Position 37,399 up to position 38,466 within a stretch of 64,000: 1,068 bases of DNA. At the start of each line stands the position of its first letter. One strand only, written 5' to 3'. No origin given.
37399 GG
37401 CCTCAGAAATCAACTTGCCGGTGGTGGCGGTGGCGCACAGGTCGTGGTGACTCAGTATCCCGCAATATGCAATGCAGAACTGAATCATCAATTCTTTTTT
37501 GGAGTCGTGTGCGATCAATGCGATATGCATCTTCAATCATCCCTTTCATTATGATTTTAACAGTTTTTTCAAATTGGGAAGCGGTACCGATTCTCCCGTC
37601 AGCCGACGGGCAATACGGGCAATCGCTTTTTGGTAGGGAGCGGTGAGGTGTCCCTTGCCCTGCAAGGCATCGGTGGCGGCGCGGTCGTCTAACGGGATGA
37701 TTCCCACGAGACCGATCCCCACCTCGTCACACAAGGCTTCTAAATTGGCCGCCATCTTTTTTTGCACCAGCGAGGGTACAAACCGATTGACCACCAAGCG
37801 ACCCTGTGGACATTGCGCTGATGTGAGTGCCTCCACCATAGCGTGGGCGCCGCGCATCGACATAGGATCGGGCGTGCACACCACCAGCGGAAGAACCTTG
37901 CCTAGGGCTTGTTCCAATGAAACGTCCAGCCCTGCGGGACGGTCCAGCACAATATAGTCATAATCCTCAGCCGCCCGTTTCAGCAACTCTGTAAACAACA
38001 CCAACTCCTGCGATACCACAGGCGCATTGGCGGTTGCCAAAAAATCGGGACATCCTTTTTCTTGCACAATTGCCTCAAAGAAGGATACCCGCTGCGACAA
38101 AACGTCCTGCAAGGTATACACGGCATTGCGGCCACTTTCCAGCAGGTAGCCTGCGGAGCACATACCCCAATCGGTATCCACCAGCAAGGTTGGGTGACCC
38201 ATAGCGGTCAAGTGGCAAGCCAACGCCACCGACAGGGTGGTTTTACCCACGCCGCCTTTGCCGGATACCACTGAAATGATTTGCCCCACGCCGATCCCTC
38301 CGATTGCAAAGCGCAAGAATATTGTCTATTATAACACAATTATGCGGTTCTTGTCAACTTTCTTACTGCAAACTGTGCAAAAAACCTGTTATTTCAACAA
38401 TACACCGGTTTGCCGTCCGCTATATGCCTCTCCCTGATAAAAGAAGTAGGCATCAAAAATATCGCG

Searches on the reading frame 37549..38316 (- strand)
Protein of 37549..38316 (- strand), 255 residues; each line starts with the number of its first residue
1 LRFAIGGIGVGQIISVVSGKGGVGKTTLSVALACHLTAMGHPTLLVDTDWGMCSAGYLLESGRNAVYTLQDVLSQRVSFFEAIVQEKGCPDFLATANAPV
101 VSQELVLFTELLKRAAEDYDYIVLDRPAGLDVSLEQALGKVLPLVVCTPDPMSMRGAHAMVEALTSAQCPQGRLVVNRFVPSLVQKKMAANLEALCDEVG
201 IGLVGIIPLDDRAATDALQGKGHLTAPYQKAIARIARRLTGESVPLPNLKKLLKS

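Call 17: search_protein_families(library=pfam, proteins=[window:37549-38316:-], max_evalue=0.0001)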
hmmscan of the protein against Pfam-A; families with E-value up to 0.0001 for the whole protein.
window:37549-38316:- (255 aa): 6 families
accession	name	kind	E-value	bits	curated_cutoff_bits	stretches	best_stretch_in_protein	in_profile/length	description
PF13614.12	AAA_31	-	4.4e-17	63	27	1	12-166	2-166/177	AAA domain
PF01656.29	CbiA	-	2.4e-15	57.1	25.4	1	14-221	1-123/125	CobQ/CobB/MinD/ParA nucleotide binding domain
PF10609.15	ParA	-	2.6e-15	56.9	27.1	1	10-237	2-243/246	NUBPL iron-transfer P-loop NTPase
PF02374.21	ArsA_ATPase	-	3.3e-12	46.7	24.3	1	16-49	5-38/305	Anion-transporting ATPase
PF06564.18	CBP_BcsQ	-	1.2e-05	25.4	21.3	0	16-48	6-38/234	Cellulose biosynthesis protein BcsQ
PF09140.17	MipZ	-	5.5e-05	23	20.7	0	13-134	2-115/262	ATPase MipZ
